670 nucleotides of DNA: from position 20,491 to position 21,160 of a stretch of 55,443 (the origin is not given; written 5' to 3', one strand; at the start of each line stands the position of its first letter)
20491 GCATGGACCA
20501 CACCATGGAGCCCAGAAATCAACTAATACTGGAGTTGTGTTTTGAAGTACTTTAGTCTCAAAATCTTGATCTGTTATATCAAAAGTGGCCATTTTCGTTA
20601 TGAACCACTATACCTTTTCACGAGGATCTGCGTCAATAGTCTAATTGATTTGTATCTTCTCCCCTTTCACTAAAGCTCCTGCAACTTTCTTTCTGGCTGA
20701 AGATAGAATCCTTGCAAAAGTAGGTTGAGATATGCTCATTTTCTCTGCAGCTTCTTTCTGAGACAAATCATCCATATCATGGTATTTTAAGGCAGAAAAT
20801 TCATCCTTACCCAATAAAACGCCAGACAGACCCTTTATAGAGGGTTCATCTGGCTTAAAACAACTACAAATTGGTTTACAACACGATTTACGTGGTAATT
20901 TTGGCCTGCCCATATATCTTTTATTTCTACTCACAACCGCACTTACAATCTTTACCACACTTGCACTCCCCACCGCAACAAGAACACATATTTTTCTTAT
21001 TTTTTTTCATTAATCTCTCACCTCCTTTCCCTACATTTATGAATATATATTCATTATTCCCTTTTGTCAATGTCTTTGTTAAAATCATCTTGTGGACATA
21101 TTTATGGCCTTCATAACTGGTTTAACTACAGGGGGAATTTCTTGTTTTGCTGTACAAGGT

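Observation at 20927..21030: Unannotated 27-aa metallothionein-like gene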

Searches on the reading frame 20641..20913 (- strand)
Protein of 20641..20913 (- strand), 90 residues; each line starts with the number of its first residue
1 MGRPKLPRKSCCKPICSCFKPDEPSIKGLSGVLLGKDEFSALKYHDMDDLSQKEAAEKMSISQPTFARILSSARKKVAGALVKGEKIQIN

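Call 6: search_protein_families(library=pfam, proteins=[window:20641-20913:-], max_evalue=0.1)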
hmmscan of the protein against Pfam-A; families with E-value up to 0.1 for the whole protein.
window:20641-20913:- (90 aa): 12 families
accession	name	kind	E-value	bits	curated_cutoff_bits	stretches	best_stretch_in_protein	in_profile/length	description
PF02001.22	DUF134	-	1.2e-18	67.9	27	1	2-88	5-89/98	Protein of unknown function DUF134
PF08281.18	Sigma70_r4_2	-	6.3e-06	26.2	25.7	1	36-76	13-53/54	Sigma-70, region 4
PF04545.22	Sigma70_r4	-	0.0065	16.4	24.1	1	43-77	14-48/50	Sigma-70, region 4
PF04967.18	HTH_10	-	0.012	15.9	23.1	1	52-78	26-52/53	HTH DNA binding domain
PF07638.17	Sigma70_ECF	-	0.015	15.6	21.1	1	41-80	143-182/185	ECF sigma factor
PF13744.12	HTH_37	-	0.047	13.9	27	1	47-70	29-52/80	Helix-turn-helix domain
PF13518.12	HTH_28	-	0.049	14.2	25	1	42-72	6-35/52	Helix-turn-helix domain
PF13384.12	HTH_23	-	0.051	13.9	24.6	1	49-72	17-40/50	Homeodomain-like domain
PF12802.13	MarR_2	-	0.061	13.9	27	1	41-72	13-43/61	MarR family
PF00126.33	HTH_1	-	0.075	13.4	26.6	1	51-81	15-45/60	Bacterial regulatory helix-turn-helix protein, lysR family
PF01381.28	HTH_3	-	0.087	13.3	23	0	49-70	9-30/55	Helix-turn-helix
PF13560.12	HTH_31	-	0.091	13.5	27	0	50-74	15-39/64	Helix-turn-helix domain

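Call 7: search_protein_families(library=ncbifam, proteins=[window:20641-20913:-], max_evalue=0.1)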
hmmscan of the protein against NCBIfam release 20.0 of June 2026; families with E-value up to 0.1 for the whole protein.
window:20641-20913:- (90 aa): 14 families
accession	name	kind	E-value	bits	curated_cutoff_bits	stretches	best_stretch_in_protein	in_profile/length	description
NF003257.0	PRK04217.1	equivalog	3.9e-14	52.7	115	1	17-87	25-96/110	hypothetical protein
TIGR02937.1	sigma70-ECF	superfamily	1.6e-05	24.6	42.9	1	34-78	118-162/165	sigma-70 family RNA polymerase sigma factor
NF053881.1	TransRegDeoRBac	equivalog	0.00031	20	420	1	47-76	18-47/311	DNA-binding transcriptional repressor DeoR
TIGR02941.1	Sigma_B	equivalog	0.0061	16.1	315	1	34-80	206-252/255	RNA polymerase sigma factor SigB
TIGR02959.1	SigZ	equivalog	0.0069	16.2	168.65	1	35-87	102-154/170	RNA polymerase sigma factor SigZ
NF004113.0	PRK05602.1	equivalog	0.0087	15.7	208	1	41-83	161-203/211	RNA polymerase sigma factor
NF007215.0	PRK09637.1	equivalog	0.0099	15.9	212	1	36-83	109-156/181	RNA polymerase sigma factor SigZ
NF007226.0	PRK09644.1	equivalog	0.021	14.9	199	1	38-87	114-162/166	RNA polymerase sigma factor SigM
NF058625.1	sigma_PG0214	equivalog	0.038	13.7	130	1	42-86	122-166/170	GFO_1088 family ECF-type sigma factor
TIGR02654.1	circ_KaiB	equivalog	0.046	13.8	145.3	1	47-89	41-84/87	circadian clock protein KaiB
TIGR02980.1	SigBFG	subfamily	0.047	13.4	234.35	1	43-77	188-222/227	SigB/SigF/SigG family RNA polymerase sigma factor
NF009171.0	PRK12518.1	equivalog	0.048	13.5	208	1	39-78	142-181/191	RNA polymerase sigma factor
NF006798.0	PRK09301.1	equivalog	0.075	13.1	110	1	41-89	40-87/105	circadian clock protein KaiB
NF005644.0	PRK07408.1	subfamily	0.092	12.4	261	1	46-80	218-252/258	RNA polymerase sigma factor SigF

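Call 9: find_related_loci(query=window:20641-20913:-, collection=genome_contigs, flank=4000)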
Query window:20641-20913:- (90 aa) in genome_contigs; peptide patterns used: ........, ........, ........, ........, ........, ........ (x = any residue, [..] = any of these).
482 stretches matched a pattern; 175 encode a relative of the query (tblastn E <= 1e-3); the best 80 are kept; 80 distinct loci.
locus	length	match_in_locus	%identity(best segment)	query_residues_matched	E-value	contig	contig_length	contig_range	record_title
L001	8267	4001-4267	69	1-89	3e-37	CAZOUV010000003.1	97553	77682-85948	MAG TPA_asm: uncultured Gammaproteobacteria bacterium isolate SRP319275_co4_254 genome assembly, contig: NODE_109_length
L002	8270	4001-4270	51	1-90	6e-25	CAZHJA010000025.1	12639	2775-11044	MAG TPA_asm: uncultured Gammaproteobacteria bacterium isolate binchicken_co181_24 genome assembly, contig: NODE_9279_len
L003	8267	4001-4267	53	1-89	8e-25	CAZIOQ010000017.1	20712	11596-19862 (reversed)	MAG TPA_asm: uncultured Gammaproteobacteria bacterium isolate SRP231805_co4_112 genome assembly, contig: k141_37688, who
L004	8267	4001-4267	52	1-89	1e-24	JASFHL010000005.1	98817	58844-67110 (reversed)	MAG: Candidatus Woesebacteria bacterium isolate D0608M20metaG_Bin_4550 D0608M20metaG_FD_scaffold_19_c1, whole genome sho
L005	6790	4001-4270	54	1-90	2e-24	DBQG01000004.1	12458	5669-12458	MAG TPA_asm: Patescibacteria group bacterium UBA1400 UBA1400_contig_59689, whole genome shotgun sequence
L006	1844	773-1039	56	1-89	2e-24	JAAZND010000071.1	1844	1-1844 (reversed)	MAG: Candidatus Beckwithbacteria bacterium isolate AS27yjCOA_127 125149_AS27, whole genome shotgun sequence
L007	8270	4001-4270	52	1-90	3e-24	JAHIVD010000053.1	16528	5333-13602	MAG: Patescibacteria group bacterium isolate MM_PC_MetaG.mb.55 MM_PC_MetaG.mb.55_k141_1035379, whole genome shotgun sequ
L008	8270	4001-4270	49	1-90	2e-24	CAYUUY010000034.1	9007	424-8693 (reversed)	MAG TPA_asm: uncultured Candidatus Saccharibacteria bacterium isolate binchicken_co173_290 genome assembly, contig: NODE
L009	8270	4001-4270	52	1-90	7e-24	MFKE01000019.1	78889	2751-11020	MAG: Candidatus Gottesmanbacteria bacterium RIFOXYB1_FULL_47_11 rifoxyb1_full_scaffold_437, whole genome shotgun sequenc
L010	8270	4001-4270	50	1-90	1e-23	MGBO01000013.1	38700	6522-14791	MAG: Candidatus Roizmanbacteria bacterium RIFOXYC1_FULL_41_16 rifoxyc1_full_scaffold_394, whole genome shotgun sequence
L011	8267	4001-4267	52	1-89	1e-23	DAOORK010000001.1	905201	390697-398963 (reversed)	MAG TPA_asm: Candidatus Woesebacteria bacterium isolate AMR_MDS_2547 NODE_2_length_905201_cov_27.448945, whole genome sh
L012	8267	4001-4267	49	1-89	2e-23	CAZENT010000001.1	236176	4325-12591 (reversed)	MAG TPA_asm: uncultured Pseudomonadales bacterium isolate SRP263991_co1_8 genome assembly, contig: NODE_16_length_236176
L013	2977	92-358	52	1-89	1e-23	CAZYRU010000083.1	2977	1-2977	MAG TPA_asm: uncultured Gammaproteobacteria bacterium isolate SRP167436_co1_107 genome assembly, contig: NODE_55774_leng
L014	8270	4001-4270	54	1-90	2e-23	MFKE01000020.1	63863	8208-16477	MAG: Candidatus Gottesmanbacteria bacterium RIFOXYB1_FULL_47_11 rifoxyb1_full_scaffold_461, whole genome shotgun sequenc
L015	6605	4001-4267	48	1-89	2e-23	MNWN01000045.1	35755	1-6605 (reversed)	MAG: Parcubacteria group bacterium CG1_02_58_44 cg1_0.2_scaffold_2313_c, whole genome shotgun sequence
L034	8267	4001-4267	49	1-89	4e-22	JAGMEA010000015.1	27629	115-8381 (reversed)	MAG: Candidatus Babeliales bacterium isolate RS_18_31 ZL530.bin.31.fa_15, whole genome shotgun sequence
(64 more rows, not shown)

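Call 67: find_homologous_proteins(query=window:20641-20913:-, max_evalue=1e-20)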
Query window:20641-20913:- (90 aa): 30 proteins with E <= 1e-20 among 43 candidates.
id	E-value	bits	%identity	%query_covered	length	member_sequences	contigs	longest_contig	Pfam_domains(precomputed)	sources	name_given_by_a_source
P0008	5.6e-52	191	100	100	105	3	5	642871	PF02001.22,PF08281.19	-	-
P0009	8.1e-40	153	74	100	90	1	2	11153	PF02001.22,PF08281.19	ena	-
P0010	9.3e-36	140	72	99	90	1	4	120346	PF02001.22,PF08281.19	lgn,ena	-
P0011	1.3e-35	139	72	100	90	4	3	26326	PF02001.22,PF08281.19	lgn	-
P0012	1.9e-35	139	70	100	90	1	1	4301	PF02001.22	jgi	jgi:predicted DNA-binding protein (UPF0251 family)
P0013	2.9e-34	135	69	100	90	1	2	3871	PF02001.22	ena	-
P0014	3.5e-33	131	67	100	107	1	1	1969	PF02001.22,PF08281.19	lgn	-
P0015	5.5e-33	131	71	99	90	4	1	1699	PF02001.22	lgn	-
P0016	6.1e-33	131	71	99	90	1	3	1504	PF02001.22,PF08281.19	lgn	-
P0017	6.8e-33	130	70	99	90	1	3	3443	PF02001.22,PF08281.19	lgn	-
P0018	7.7e-33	130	67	100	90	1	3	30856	PF02001.22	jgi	jgi:predicted DNA-binding protein (UPF0251 family)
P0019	7.8e-33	130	67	99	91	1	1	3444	PF02001.22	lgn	-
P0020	2.6e-32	129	71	99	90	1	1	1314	PF02001.22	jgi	jgi:uncharacterized protein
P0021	3.2e-32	128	69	99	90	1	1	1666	PF02001.22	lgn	-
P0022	3.8e-32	128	68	100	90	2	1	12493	PF02001.22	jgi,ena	-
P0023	8.5e-32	127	69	99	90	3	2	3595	PF02001.22,PF08281.19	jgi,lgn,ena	jgi:predicted DNA-binding protein (UPF0251 family)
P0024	7.4e-30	121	66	99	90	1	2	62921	PF02001.22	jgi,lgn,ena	jgi:predicted DNA-binding protein (UPF0251 family)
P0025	5.7e-29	118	62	100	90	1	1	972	PF02001.22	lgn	-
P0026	1.1e-28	117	61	99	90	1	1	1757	PF02001.22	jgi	jgi:predicted DNA-binding protein (UPF0251 family)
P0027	3.3e-28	116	63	100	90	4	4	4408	PF02001.22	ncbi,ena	-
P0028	2.3e-27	113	60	100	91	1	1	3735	PF02001.22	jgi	-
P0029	4.7e-27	112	66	100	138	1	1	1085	PF02001.22,PF08281.19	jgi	jgi:uncharacterized protein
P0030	8.9e-27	111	61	99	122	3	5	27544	PF02001.22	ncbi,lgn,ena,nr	ncbi:MAG TPA: DUF134 domain-containing protein [Candidatus Saccharimonadales bacterium]|nr:DUF134 do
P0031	5.0e-26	109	62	100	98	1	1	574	PF02001.22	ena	-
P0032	1.0e-25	108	59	100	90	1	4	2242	PF02001.22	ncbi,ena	-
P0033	1.1e-25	107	60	100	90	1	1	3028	PF02001.22,PF08281.19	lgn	-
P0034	4.7e-25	105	64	94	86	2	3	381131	PF02001.22,PF08281.19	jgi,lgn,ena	-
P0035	6.8e-25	105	63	99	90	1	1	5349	PF02001.22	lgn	-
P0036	1.9e-23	100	56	99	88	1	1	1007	PF02001.22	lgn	-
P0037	1.1e-22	98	57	99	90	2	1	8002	PF02001.22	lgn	-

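Call 69: find_encoding_contigs(protein=P0009, flank=3000, max_places=1)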
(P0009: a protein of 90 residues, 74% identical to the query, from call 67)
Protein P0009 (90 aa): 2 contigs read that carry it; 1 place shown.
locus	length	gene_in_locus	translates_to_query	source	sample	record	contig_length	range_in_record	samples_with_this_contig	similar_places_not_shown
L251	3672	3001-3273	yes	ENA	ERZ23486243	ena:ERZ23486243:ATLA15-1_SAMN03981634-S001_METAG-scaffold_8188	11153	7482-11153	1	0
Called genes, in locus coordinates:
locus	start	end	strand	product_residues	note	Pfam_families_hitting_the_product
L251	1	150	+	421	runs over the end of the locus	PF02812:ELFV_dehydrog_N, PF00208:ELFV_dehydrog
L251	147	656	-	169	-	PF00300:His_Phos_1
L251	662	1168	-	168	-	-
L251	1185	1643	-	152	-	-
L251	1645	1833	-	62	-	PF00403:HMA (weak)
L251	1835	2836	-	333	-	-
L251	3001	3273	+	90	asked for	PF02001:DUF134, PF08281:Sigma70_r4_2 (weak)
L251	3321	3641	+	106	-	PF00085:Thioredoxin, PF08534:Redoxin (weak), PF13098:Thioredoxin_2, PF13905:Thioredoxin_8 (weak)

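Call 70: find_encoding_contigs(protein=P0010, flank=3000, max_places=1)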
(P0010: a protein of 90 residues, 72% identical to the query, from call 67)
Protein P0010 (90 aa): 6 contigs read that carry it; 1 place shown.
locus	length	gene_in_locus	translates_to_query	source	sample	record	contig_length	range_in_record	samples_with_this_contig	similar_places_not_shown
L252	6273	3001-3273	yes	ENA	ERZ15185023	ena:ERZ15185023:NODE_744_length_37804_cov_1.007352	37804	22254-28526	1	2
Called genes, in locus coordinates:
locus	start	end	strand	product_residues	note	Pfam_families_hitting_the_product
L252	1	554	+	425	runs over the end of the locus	PF02812:ELFV_dehydrog_N, PF00208:ELFV_dehydrog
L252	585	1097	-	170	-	-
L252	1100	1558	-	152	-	-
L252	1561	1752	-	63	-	-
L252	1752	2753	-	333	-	PF13386:DsbD_2, PF13473:Cupredoxin_1 (weak)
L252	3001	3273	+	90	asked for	PF02001:DUF134, PF08281:Sigma70_r4_2 (weak)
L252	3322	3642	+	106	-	PF00085:Thioredoxin, PF13098:Thioredoxin_2, PF13905:Thioredoxin_8 (faint)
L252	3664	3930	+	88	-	-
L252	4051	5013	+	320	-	PF13434:Lys_Orn_oxgnase (faint), PF00890:FAD_binding_2 (faint), PF01946:Thi4 (faint), PF03486:HI0933_like (faint), PF07992:Pyr_redox_2, PF13738:Pyr_redox_3, PF00070:Pyr_redox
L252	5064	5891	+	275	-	PF13462:Thioredoxin_4, PF01323:DSBA (weak)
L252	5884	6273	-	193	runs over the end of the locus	PF00588:SpoU_methylase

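Call 71: find_encoding_contigs(protein=P0011, flank=3000, max_places=1)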
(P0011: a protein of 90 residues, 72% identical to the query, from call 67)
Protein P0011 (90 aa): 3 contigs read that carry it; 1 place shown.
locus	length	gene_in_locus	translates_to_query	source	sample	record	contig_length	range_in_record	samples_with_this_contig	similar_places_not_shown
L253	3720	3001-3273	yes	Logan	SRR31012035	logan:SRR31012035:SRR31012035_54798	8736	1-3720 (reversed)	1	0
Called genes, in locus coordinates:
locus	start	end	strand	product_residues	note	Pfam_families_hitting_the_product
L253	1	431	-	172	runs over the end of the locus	PF00300:His_Phos_1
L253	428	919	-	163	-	-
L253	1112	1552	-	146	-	-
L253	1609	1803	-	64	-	PF00403:HMA (faint)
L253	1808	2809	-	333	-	PF13386:DsbD_2, PF13473:Cupredoxin_1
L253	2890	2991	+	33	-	-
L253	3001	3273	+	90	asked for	PF02001:DUF134, PF08281:Sigma70_r4_2 (weak)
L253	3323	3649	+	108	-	PF00085:Thioredoxin, PF13098:Thioredoxin_2, PF13905:Thioredoxin_8 (weak)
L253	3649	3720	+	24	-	?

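Call 72: find_encoding_contigs(protein=P0013, flank=3000, max_places=1)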
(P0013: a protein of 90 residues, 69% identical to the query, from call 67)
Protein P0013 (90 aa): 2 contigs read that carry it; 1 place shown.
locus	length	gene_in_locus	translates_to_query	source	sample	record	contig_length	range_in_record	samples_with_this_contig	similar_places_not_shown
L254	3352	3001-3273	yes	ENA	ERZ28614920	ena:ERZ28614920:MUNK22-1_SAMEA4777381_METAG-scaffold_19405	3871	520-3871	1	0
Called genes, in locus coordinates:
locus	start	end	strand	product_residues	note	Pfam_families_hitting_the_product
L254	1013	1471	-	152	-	-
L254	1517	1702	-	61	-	-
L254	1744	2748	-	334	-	PF13386:DsbD_2, PF13473:Cupredoxin_1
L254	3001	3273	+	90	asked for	PF02001:DUF134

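Call 73: find_encoding_contigs(protein=P0018, flank=3000, max_places=1)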
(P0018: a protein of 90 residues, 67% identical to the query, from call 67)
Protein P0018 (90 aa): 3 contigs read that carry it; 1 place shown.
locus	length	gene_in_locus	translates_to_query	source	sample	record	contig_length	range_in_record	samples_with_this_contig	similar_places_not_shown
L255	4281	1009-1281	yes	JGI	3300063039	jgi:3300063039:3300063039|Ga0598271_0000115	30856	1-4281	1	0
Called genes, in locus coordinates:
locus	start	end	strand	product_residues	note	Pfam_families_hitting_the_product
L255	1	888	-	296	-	?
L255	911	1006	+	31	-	-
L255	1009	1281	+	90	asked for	PF02001:DUF134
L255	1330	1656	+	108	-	PF00085:Thioredoxin, PF13098:Thioredoxin_2, PF13905:Thioredoxin_8 (weak)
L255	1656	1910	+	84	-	-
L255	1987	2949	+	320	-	PF13434:Lys_Orn_oxgnase (faint), PF07992:Pyr_redox_2, PF13738:Pyr_redox_3, PF00070:Pyr_redox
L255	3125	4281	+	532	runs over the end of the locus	PF00246:Peptidase_M14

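Call 74: find_encoding_contigs(protein=P0034, flank=3000, max_places=1)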
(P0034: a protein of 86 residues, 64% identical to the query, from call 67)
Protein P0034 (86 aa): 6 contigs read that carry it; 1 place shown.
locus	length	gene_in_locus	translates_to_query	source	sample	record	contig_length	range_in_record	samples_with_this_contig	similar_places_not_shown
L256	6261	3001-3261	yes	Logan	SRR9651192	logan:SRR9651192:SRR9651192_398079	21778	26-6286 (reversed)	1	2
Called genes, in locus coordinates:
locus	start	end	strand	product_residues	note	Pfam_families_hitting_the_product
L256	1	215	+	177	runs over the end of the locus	PF04307:YdjM (weak)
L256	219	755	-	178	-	-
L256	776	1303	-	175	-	-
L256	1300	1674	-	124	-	-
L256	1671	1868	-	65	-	PF00403:HMA (weak)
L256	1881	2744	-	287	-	PF13386:DsbD_2, PF13473:Cupredoxin_1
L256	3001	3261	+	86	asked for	PF02001:DUF134, PF08281:Sigma70_r4_2 (weak)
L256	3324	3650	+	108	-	PF00085:Thioredoxin, PF00578:AhpC-TSA (weak), PF08534:Redoxin (weak), PF13098:Thioredoxin_2, PF13905:Thioredoxin_8 (faint)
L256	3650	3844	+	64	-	-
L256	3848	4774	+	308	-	PF01266:DAO (faint), PF03486:HI0933_like (faint), PF07992:Pyr_redox_2, PF13434:Lys_Orn_oxgnase (faint), PF13738:Pyr_redox_3, PF00070:Pyr_redox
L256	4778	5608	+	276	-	PF01323:DSBA (weak), PF13462:Thioredoxin_4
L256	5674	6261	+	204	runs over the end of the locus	?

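Call 75: find_encoding_contigs(protein=P0037, flank=3000, max_places=1)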
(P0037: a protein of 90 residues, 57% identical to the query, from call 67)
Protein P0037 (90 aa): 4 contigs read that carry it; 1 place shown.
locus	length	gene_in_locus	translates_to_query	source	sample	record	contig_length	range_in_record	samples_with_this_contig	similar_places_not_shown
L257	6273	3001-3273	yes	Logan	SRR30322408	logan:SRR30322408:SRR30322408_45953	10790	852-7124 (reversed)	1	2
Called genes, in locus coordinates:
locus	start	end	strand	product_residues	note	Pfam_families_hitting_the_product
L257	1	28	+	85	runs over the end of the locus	PF01035:DNA_binding_1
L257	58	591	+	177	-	PF04307:YdjM (weak)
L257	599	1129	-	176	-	-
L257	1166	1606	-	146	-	-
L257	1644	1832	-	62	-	-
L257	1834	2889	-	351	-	PF13386:DsbD_2, PF13473:Cupredoxin_1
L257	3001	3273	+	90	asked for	PF02001:DUF134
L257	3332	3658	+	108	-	PF00085:Thioredoxin, PF00578:AhpC-TSA (faint), PF08534:Redoxin, PF13728:TraF (weak), PF13098:Thioredoxin_2, PF13905:Thioredoxin_8 (weak)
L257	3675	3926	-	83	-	-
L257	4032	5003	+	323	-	PF03486:HI0933_like (faint), PF07992:Pyr_redox_2, PF13434:Lys_Orn_oxgnase (faint), PF13738:Pyr_redox_3, PF00070:Pyr_redox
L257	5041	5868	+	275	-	PF13462:Thioredoxin_4, PF01323:DSBA (weak)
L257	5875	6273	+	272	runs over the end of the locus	PF01966:HD (weak)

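Call 76: find_encoding_contigs(protein=P0035, flank=3000, max_places=1)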
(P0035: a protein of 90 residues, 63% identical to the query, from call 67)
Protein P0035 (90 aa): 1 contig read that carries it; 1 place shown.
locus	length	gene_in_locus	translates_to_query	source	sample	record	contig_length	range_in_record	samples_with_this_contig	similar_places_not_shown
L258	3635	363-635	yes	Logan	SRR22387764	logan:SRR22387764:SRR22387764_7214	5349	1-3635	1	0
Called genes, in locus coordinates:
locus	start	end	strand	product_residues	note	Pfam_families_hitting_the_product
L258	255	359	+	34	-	-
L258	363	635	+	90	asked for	PF02001:DUF134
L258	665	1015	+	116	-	PF14595:Thioredoxin_9 (weak), PF00085:Thioredoxin, PF13098:Thioredoxin_2, PF13905:Thioredoxin_8 (weak)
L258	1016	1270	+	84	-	-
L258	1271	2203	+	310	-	PF07992:Pyr_redox_2, PF12831:FAD_oxidored (faint), PF13434:Lys_Orn_oxgnase (faint), PF13738:Pyr_redox_3, PF00070:Pyr_redox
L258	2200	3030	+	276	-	PF13462:Thioredoxin_4 (weak)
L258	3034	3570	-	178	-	PF00588:SpoU_methylase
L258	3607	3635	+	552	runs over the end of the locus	PF13431:TPR_17 (faint), PF00515:TPR_1 (faint), PF07719:TPR_2 (faint), PF13181:TPR_8 (faint), PF13374:TPR_10 (faint), PF13424:TPR_12 (faint), PF13432:TPR_16 (faint), PF14559:TPR_19 (faint)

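Call 82: search_solved_structures(query=window:20641-20913:-, max_evalue=1)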
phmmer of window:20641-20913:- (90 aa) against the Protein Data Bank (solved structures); distinct sequences matched with E-value up to 1: 11.
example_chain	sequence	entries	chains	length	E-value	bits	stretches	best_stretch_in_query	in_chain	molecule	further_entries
7bhy_A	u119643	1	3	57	0.0035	21.2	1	41-76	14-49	Deoxyribonucleoside regulator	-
8zcy_A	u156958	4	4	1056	0.012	19.5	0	8-62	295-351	CRISPR-associated endonuclease Cas9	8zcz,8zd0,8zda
8ywh_A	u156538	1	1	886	0.014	19.3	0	8-62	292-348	sCas9 (Compact SaCas9)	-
9mb7_A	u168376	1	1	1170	0.017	19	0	8-62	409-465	Ubiquitin-like protein SMT3,CRISPR-associated endonuclease Cas9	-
7el1_A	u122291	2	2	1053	0.019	18.9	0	8-62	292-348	CRISPR-associated endonuclease Cas9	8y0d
5axw_A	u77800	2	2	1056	0.019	18.9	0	8-62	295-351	CRISPR-associated endonuclease Cas9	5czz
7vw3_A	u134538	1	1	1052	0.02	18.8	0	8-62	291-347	CRISPR-associated endonuclease Cas9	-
7enr_A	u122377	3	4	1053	0.021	18.8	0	8-62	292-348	CRISPR-associated endonuclease Cas9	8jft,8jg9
7eni_A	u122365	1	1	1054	0.021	18.8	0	8-62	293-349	CRISPR-associated endonuclease Cas9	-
9mb6_A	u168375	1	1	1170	0.028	18.4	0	8-62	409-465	Ubiquitin-like protein SMT3,CRISPR-associated endonuclease Cas9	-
8r7y_A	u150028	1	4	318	0.062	17.2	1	41-76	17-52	Deoxyribonucleoside regulator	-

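Call 83: search_protein_families(library=pfam, proteins=[L004:3726-3932:+, L034:3738-3998:+], max_evalue=0.01)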
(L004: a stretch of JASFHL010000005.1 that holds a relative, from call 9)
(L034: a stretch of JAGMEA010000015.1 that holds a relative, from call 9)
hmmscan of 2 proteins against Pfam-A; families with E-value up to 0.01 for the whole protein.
L004:3726-3932:+ (68 aa): 2 families
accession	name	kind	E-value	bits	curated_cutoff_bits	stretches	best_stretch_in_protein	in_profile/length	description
PF14319.11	Zn_Tnp_IS91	-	0.00081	19.8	26.3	1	24-60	30-64/90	Transposase zinc-binding domain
PF17253.7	DUF5320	-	0.0042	18.7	27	1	4-23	1-20/99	Family of unknown function (DUF5320)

L034:3738-3998:+ (86 aa): 2 families
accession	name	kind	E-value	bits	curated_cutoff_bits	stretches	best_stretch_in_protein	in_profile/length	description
PF17253.7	DUF5320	-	8.3e-13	49.8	27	1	9-84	1-88/99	Family of unknown function (DUF5320)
PF04977.20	DivIC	-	0.00075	19.7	28.9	1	54-84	23-53/80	Septum formation initiator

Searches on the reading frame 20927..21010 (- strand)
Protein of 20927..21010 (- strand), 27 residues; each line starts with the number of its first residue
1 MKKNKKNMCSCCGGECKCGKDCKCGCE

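Call 6: search_protein_families(library=pfam, proteins=[window:20927-21010:-], max_evalue=0.1)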
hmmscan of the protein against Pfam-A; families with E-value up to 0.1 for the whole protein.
window:20927-21010:- (27 aa): 0 families

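Call 7: search_protein_families(library=ncbifam, proteins=[window:20927-21010:-], max_evalue=0.1)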
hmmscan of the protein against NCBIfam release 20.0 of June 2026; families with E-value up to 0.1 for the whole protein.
window:20927-21010:- (27 aa): 0 families

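Call 26: find_related_loci(query=A2, collection=viral_contigs, flank=4000)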
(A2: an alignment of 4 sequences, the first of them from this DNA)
Query A2 (27 aa) in viral_contigs; peptide patterns used: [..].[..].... (x = any residue, [..] = any of these).
64 stretches matched a pattern, but none encodes a relative of the query by tblastn (E <= 1e-3).

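Call 38: search_protein_families(library=pfam, proteins=[window:20930-21010:-], max_evalue=10)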
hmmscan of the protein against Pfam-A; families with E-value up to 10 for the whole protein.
seq(27 aa): 1 family
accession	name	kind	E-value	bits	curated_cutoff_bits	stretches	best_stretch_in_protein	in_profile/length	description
PF01439.23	Metallothio_2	-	0.4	12.1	23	1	10-26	2-20/81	Metallothionein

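Call 79: search_protein_families(library=ncbifam, proteins=[window:20930-21010:-], max_evalue=10)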
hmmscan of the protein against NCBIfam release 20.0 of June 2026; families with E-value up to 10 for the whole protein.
seq(27 aa): 0 families
